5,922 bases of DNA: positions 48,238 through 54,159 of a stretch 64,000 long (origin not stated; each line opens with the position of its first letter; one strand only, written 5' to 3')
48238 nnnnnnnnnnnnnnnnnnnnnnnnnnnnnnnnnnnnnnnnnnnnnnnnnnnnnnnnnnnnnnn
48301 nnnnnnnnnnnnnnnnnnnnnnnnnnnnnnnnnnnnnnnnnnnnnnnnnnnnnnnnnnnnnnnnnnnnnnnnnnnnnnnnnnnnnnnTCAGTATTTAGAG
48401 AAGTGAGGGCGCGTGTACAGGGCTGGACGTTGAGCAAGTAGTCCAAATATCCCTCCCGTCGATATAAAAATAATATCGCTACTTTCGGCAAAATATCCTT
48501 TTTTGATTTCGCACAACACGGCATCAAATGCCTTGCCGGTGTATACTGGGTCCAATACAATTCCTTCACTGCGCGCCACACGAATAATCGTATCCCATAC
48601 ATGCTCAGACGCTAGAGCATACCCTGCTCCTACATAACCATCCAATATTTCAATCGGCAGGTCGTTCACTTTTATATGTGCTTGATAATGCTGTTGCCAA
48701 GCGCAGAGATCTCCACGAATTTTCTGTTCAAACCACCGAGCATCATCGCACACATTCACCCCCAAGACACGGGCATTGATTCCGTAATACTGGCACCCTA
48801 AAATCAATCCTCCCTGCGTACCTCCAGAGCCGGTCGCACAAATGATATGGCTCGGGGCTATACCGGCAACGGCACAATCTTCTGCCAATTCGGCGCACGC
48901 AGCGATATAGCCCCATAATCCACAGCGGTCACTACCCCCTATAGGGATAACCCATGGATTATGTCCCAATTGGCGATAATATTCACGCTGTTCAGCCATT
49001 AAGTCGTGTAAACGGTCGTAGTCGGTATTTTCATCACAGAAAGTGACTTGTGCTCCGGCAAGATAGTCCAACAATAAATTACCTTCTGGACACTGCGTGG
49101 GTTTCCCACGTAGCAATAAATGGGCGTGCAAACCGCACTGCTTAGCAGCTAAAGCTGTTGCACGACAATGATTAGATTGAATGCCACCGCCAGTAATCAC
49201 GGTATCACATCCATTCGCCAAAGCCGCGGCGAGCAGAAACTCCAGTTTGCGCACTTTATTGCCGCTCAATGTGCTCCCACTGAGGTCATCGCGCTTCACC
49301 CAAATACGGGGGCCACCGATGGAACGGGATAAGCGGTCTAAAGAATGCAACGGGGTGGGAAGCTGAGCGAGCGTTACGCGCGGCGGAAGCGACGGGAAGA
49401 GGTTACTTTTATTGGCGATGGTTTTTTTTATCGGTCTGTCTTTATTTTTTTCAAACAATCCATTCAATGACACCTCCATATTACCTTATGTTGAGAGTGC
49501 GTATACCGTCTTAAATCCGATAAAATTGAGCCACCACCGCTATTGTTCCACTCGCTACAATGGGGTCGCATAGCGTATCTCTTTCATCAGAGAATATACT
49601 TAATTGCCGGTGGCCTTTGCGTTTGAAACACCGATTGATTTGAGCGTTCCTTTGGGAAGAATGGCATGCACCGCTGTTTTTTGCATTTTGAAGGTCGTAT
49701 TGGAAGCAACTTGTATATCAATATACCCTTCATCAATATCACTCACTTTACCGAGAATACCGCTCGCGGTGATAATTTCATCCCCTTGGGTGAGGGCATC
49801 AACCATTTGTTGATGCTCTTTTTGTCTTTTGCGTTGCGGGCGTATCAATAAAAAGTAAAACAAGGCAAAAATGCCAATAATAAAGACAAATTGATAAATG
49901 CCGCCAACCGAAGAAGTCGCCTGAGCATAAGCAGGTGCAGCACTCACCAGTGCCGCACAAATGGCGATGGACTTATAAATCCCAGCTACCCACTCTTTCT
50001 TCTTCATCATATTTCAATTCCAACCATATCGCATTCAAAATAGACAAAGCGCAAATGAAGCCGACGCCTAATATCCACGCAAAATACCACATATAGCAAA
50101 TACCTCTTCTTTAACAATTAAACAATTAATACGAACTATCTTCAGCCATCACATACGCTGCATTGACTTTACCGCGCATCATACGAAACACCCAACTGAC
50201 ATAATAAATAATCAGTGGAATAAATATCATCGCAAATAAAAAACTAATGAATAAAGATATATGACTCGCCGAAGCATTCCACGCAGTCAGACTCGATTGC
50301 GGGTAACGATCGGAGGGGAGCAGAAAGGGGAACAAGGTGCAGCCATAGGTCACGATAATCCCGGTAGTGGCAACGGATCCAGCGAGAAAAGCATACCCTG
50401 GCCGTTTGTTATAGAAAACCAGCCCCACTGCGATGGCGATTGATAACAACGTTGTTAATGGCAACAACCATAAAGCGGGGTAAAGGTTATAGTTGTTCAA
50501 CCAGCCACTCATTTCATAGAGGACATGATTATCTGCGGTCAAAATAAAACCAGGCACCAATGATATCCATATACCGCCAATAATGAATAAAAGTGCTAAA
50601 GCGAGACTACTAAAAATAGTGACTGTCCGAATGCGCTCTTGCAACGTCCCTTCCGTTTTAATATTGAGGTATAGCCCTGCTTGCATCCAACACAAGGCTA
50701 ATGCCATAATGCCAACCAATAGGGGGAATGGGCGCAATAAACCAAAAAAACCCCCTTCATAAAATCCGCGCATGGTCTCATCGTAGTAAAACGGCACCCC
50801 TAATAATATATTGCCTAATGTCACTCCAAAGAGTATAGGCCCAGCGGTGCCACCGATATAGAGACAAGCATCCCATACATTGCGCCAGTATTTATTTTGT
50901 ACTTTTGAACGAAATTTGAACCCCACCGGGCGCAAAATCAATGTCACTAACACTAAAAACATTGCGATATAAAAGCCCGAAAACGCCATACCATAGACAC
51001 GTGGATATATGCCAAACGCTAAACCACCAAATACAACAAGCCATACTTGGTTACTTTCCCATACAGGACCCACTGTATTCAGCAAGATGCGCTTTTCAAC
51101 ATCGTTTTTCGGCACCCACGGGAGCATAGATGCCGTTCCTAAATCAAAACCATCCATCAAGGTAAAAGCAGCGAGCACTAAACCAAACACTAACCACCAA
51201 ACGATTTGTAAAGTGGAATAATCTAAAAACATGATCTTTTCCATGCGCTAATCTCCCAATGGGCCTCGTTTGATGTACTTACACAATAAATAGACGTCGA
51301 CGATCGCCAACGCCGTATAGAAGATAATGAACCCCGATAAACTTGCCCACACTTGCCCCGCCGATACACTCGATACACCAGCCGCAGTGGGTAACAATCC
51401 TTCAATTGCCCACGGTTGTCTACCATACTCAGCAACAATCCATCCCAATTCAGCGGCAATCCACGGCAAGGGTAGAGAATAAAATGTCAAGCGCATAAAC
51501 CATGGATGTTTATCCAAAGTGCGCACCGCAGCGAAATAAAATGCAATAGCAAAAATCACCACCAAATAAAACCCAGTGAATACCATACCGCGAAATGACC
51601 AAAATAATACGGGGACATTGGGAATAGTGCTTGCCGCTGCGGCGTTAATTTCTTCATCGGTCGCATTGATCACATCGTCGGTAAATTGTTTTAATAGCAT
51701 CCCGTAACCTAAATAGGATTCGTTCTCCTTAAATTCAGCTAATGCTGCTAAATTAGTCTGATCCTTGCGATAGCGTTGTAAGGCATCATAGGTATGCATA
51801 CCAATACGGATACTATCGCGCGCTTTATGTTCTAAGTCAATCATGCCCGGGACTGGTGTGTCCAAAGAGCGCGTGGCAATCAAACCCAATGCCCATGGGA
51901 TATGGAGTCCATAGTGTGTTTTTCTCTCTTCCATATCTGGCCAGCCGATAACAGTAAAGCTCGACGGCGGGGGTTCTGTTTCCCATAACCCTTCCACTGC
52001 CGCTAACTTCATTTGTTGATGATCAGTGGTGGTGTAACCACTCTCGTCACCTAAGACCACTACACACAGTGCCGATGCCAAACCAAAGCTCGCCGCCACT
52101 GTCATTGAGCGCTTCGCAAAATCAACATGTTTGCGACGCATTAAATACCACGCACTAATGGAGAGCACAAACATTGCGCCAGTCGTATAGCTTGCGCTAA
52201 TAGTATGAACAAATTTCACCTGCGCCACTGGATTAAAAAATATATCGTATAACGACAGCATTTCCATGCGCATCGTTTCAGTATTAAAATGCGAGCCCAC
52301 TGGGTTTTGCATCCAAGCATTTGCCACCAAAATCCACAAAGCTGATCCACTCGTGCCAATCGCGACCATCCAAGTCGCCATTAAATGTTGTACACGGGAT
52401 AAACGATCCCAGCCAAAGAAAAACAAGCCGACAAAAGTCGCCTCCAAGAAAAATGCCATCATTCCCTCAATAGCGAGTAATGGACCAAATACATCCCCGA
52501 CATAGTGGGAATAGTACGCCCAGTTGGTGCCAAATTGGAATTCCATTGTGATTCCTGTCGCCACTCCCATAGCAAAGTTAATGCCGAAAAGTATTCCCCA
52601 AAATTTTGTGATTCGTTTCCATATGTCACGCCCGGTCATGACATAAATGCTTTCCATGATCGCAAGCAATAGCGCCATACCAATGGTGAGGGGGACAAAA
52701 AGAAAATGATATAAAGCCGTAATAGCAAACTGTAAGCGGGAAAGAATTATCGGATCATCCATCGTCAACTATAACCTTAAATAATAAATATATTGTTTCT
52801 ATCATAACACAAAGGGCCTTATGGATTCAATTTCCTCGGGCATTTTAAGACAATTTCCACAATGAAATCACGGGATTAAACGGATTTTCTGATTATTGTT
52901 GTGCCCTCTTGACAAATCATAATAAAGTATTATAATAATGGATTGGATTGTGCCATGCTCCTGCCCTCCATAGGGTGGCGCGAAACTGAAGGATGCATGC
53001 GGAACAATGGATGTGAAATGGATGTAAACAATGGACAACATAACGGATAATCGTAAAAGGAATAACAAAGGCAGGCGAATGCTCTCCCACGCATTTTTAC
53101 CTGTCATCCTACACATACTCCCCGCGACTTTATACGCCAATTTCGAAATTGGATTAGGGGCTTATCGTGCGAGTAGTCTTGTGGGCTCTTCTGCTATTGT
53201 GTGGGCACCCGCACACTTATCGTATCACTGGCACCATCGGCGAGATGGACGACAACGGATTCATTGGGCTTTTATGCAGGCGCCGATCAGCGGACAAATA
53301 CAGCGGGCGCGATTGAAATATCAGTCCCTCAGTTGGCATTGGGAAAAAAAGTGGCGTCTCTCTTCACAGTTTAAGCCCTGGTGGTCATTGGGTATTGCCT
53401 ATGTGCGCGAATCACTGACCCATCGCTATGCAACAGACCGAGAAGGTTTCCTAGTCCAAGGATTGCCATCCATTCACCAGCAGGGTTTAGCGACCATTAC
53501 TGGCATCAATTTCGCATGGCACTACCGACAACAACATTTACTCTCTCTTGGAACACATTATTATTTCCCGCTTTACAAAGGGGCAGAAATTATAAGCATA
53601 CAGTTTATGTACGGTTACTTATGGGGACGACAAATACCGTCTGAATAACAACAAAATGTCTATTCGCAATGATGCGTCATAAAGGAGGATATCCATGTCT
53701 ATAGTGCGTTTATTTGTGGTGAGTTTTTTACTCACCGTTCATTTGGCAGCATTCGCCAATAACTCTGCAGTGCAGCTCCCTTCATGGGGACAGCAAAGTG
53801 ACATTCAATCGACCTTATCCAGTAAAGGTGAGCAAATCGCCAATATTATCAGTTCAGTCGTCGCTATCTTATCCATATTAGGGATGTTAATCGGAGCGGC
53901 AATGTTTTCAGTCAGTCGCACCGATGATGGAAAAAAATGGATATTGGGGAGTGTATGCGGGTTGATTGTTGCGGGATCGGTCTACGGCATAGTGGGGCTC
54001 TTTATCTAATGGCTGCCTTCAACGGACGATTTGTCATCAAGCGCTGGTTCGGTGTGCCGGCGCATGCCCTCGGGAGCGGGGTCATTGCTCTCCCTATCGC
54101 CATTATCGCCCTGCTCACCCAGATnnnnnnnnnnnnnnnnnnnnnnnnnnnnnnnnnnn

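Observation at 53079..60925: Orphan chromosomal VirB/Trb-like T4SS (B2-B3-B4-B5-B6-B8-B9-B10) with no VirB11, VirD4, relaxase or mobility genes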

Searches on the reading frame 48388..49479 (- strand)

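Call 93: search_protein_families(library=pfam, max_evalue=0.00001, proteins=[window:48388-49479:-])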
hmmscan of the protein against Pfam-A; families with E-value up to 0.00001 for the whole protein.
window:48388-49479:- (363 aa): 1 family
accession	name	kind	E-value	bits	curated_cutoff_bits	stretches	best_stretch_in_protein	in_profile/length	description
PF00291.31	PALP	-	3e-44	152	35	1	35-342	1-295/295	Pyridoxal-phosphate dependent enzyme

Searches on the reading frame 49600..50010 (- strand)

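Call 93: search_protein_families(library=pfam, max_evalue=0.00001, proteins=[window:49600-50010:-])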
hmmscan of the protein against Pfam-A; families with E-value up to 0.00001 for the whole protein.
window:49600-50010:- (136 aa): 1 family
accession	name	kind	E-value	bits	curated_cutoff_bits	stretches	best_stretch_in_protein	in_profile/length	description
PF02699.20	YajC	-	5.5e-29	100.3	28.2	1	40-115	2-77/78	Preprotein translocase subunit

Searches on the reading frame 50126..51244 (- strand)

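Call 93: search_protein_families(library=pfam, max_evalue=0.00001, proteins=[window:50126-51244:-])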
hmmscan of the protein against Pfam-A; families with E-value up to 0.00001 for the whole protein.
window:50126-51244:- (372 aa): 1 family
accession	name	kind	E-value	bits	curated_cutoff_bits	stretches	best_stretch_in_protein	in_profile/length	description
PF02322.20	Cyt_bd_oxida_II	-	1.5e-84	284.4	35.6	1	12-356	1-302/302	Cytochrome bd terminal oxidase subunit II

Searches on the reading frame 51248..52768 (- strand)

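Call 93: search_protein_families(library=pfam, max_evalue=0.00001, proteins=[window:51248-52768:-])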
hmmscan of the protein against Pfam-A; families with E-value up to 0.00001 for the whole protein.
window:51248-52768:- (506 aa): 1 family
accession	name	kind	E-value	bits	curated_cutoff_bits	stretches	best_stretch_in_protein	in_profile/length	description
PF01654.22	Cyt_bd_oxida_I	-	9.7e-174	578.2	26.2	1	9-503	1-418/418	Cytochrome bd terminal oxidase subunit I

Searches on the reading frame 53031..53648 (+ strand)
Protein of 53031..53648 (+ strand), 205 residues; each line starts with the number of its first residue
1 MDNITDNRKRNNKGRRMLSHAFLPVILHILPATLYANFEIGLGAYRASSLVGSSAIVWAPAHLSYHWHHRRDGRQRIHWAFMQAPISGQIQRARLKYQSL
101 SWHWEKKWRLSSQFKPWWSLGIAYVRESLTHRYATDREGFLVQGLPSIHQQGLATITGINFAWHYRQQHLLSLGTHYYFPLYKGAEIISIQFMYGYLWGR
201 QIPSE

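Call 3: search_protein_families(library=pfam, max_evalue=1, proteins=[window:53031-53648:+])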
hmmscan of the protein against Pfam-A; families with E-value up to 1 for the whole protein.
window:53031-53648:+ (205 aa): 0 families

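Call 4: search_protein_families(library=ncbifam, max_evalue=1, proteins=[window:53031-53648:+])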
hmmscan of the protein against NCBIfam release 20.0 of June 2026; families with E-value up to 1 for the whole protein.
window:53031-53648:+ (205 aa): 0 families

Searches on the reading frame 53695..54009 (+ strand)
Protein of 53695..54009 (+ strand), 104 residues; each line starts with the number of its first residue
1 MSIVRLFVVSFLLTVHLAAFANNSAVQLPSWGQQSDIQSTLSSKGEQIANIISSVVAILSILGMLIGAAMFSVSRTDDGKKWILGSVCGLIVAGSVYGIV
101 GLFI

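Call 3: search_protein_families(library=pfam, max_evalue=1, proteins=[window:53695-54009:+])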
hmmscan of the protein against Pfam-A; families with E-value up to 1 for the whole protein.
window:53695-54009:+ (104 aa): 5 families
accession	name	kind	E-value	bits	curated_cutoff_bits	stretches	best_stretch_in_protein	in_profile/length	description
PF12670.12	DUF3792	-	0.0022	18.6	31.3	1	40-99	25-82/115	Protein of unknown function (DUF3792)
PF18895.5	T4SS_pilin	-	0.038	14.5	26.6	1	47-103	11-71/71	Type IV secretion system pilin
PF07331.16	TctB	-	0.043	14.4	29.1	1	15-99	49-127/137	Tripartite tricarboxylate transporter TctB family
PF04531.18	Phage_holin_1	-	0.18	12.8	22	1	35-66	33-62/82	Bacteriophage holin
PF10779.14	XhlA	-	0.77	10.4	34.7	1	80-99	48-67/67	Haemolysin XhlA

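Call 4: search_protein_families(library=ncbifam, max_evalue=1, proteins=[window:53695-54009:+])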
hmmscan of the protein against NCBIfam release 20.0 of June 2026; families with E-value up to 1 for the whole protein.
window:53695-54009:+ (104 aa): 5 families
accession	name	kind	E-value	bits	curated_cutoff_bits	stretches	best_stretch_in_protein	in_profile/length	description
TIGR04086.1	TIGR04086_membr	hypoth_equivalog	0.0027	17.8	30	1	46-100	29-81/115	TIGR04086 family membrane protein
TIGR03510.1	XapX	domain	0.055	13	27.8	1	55-74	28-48/49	XapX domain-containing protein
TIGR01495.1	ETRAMP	paralog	0.23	11.5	32.75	1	6-80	7-83/85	ETRAMP family protein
NF033218.1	anchor_AmaP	equivalog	0.27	11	55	1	1-74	1-73/166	alkaline shock response membrane anchor protein AmaP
NF045849.1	ICE_MMCAP2_0565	equivalog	0.49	10.1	40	0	36-101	4-74/80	Mbov_0395 family pilin-like conjugal transfer protein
